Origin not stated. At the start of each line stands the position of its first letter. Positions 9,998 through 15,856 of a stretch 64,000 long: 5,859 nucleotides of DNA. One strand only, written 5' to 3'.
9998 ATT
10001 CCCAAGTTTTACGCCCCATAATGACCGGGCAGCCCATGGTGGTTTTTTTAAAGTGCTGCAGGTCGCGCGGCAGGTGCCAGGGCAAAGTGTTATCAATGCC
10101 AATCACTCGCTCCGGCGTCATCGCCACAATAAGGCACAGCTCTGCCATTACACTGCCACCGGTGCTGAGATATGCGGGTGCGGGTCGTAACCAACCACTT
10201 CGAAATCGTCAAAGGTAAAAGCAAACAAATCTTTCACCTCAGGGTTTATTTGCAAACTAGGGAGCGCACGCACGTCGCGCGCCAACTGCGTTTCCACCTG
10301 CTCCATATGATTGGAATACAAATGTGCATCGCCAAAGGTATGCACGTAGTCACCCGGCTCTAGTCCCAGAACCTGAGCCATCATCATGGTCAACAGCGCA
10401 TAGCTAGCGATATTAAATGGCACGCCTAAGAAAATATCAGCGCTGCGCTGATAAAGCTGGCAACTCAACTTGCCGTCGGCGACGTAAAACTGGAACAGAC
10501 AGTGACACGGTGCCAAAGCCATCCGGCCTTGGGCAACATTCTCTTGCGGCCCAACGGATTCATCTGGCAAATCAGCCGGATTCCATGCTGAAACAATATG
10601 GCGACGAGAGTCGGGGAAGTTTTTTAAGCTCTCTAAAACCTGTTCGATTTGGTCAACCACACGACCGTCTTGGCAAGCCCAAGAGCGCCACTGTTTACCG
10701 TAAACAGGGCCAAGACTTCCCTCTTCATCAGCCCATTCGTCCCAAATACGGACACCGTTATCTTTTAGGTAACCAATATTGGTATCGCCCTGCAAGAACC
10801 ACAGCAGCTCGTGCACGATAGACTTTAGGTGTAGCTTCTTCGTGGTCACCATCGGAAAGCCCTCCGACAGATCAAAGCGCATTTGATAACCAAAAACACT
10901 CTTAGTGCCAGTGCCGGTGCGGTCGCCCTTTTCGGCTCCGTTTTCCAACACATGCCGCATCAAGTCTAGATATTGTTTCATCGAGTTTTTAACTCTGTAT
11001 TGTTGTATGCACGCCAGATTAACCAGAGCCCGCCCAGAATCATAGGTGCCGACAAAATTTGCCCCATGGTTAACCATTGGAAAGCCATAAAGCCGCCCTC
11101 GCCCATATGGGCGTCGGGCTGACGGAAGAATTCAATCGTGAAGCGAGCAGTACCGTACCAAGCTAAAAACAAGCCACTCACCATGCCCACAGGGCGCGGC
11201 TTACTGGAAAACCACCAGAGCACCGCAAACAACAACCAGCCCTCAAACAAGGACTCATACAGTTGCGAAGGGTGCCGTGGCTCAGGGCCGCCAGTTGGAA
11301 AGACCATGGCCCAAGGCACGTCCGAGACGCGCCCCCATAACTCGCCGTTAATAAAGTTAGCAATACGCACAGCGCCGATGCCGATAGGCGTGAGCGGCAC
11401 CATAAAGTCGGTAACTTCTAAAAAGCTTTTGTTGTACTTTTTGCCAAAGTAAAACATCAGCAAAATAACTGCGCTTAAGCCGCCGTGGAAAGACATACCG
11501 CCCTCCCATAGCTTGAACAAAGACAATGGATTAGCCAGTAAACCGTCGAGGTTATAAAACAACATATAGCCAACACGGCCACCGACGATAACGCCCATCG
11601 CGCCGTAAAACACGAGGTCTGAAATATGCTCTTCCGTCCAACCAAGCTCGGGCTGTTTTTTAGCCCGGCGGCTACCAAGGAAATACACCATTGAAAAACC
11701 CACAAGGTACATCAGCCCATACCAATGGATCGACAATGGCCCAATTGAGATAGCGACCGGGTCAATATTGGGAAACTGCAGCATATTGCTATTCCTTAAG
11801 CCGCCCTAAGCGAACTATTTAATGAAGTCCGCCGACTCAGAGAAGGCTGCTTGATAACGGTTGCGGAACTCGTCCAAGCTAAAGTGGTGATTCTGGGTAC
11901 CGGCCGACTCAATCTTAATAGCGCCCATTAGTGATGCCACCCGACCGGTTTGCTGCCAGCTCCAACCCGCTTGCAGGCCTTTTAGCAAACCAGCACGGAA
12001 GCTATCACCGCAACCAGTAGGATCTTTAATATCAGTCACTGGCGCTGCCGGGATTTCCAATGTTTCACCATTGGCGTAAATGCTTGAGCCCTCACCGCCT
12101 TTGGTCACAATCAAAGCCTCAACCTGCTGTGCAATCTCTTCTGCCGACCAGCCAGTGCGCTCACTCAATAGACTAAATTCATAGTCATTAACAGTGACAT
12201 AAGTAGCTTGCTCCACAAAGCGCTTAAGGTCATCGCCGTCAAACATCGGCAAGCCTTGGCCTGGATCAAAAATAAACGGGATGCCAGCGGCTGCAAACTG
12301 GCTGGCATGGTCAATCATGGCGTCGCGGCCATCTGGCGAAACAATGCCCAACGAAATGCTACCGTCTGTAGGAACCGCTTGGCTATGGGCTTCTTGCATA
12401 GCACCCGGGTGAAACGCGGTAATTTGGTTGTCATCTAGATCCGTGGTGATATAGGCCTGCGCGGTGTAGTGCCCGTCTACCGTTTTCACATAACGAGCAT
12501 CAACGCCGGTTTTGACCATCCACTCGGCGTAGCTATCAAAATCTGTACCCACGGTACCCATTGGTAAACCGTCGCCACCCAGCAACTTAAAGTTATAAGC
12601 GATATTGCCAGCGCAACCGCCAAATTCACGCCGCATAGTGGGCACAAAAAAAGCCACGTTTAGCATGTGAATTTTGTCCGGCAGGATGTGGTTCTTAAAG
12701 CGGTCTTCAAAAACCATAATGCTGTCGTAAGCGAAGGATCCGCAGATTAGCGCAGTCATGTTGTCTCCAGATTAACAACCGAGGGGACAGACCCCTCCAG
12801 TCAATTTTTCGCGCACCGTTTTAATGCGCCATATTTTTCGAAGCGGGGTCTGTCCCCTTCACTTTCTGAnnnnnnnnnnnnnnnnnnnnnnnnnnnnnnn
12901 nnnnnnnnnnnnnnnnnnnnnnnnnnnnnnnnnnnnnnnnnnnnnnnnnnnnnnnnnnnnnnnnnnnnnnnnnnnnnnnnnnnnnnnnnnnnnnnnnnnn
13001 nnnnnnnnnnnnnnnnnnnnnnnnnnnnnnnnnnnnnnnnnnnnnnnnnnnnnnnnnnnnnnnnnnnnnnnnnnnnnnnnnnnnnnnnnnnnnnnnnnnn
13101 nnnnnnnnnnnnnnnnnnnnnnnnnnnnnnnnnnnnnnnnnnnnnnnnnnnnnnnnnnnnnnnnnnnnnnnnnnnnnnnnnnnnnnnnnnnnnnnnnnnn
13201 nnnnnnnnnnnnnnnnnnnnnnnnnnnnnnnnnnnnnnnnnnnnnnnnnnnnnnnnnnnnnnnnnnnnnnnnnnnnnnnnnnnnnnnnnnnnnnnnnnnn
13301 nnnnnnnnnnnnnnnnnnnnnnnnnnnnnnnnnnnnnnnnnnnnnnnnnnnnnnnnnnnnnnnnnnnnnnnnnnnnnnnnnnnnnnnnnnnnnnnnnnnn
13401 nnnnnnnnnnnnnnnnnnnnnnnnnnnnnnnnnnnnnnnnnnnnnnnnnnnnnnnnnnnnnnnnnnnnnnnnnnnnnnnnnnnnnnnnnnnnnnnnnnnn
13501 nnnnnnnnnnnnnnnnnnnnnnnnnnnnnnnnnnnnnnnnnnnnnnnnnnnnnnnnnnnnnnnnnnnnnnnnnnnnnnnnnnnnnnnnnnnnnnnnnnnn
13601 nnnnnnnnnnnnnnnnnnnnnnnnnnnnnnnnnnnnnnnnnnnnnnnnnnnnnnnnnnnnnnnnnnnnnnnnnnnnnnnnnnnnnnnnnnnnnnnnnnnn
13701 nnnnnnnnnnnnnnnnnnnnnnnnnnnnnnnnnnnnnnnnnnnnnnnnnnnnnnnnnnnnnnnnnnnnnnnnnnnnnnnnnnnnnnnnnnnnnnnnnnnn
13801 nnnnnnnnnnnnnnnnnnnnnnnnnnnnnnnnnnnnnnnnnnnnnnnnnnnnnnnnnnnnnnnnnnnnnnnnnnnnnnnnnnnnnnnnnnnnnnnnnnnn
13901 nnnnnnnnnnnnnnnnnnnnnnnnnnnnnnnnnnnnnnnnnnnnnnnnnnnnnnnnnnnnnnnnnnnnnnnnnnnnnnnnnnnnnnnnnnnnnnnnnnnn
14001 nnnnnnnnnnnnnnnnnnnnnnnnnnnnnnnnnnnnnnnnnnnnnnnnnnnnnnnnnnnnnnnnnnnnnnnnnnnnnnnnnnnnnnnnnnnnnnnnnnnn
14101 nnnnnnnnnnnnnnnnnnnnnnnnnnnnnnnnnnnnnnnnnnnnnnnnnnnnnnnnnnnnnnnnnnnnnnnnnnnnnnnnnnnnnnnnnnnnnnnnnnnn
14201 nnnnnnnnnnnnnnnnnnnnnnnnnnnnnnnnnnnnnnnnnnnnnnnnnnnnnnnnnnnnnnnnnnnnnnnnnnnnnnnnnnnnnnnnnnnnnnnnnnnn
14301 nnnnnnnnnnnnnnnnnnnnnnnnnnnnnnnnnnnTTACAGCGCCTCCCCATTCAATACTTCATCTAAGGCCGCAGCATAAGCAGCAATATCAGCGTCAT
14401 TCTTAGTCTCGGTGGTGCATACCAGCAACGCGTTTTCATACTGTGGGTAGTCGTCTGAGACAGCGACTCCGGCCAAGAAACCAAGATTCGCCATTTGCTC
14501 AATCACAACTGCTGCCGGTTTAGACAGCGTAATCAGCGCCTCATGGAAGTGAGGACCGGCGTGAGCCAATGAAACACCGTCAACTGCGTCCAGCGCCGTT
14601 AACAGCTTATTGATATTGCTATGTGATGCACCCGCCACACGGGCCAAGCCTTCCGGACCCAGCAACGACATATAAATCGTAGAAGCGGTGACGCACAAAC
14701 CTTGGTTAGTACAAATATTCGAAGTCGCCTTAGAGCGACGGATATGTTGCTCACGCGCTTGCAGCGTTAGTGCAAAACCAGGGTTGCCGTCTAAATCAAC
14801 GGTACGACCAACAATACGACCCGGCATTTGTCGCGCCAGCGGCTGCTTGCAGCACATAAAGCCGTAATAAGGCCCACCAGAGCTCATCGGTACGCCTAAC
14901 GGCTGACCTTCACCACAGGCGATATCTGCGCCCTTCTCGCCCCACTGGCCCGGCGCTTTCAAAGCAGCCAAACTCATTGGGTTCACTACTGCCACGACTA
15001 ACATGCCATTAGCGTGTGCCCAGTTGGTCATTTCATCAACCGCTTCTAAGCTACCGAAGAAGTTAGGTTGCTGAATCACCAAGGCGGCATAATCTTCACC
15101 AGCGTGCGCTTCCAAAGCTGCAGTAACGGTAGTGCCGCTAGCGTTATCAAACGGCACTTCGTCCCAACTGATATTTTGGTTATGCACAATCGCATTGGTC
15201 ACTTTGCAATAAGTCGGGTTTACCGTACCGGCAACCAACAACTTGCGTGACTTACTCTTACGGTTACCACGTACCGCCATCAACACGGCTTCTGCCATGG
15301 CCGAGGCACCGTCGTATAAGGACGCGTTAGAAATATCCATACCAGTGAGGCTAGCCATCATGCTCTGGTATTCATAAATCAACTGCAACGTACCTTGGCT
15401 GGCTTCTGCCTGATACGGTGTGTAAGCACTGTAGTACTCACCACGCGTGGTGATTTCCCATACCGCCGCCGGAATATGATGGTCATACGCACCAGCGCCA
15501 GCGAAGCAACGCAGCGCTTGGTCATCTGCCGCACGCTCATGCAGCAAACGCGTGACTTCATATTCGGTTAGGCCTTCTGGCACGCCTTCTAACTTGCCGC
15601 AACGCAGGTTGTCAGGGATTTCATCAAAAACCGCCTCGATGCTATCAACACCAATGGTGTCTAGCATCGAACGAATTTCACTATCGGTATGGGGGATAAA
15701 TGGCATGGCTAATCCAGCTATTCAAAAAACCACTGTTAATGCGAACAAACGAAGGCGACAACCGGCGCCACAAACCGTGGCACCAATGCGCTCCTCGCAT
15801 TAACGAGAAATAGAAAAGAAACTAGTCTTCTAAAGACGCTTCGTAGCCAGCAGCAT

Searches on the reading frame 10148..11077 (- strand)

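Call 73: search_protein_families(library=pfam, proteins=[window:10148-11077:-], max_evalue=0.00001)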
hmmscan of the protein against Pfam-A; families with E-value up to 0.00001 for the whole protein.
window:10148-11077:- (309 aa): 1 family
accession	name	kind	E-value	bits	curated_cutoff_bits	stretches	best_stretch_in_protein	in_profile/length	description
PF00303.24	Thymidylat_synt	-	2e-124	414.5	24.3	1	34-309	1-266/266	Thymidylate synthase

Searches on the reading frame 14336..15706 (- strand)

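Call 73: search_protein_families(library=pfam, proteins=[window:14336-15706:-], max_evalue=0.00001)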
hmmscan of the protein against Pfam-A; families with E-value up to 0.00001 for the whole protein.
window:14336-15706:- (456 aa): 1 family
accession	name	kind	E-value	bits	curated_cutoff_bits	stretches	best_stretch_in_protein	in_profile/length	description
PF02347.22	GDC-P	-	9.2e-118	394.2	26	1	3-442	3-424/429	Glycine cleavage system P-protein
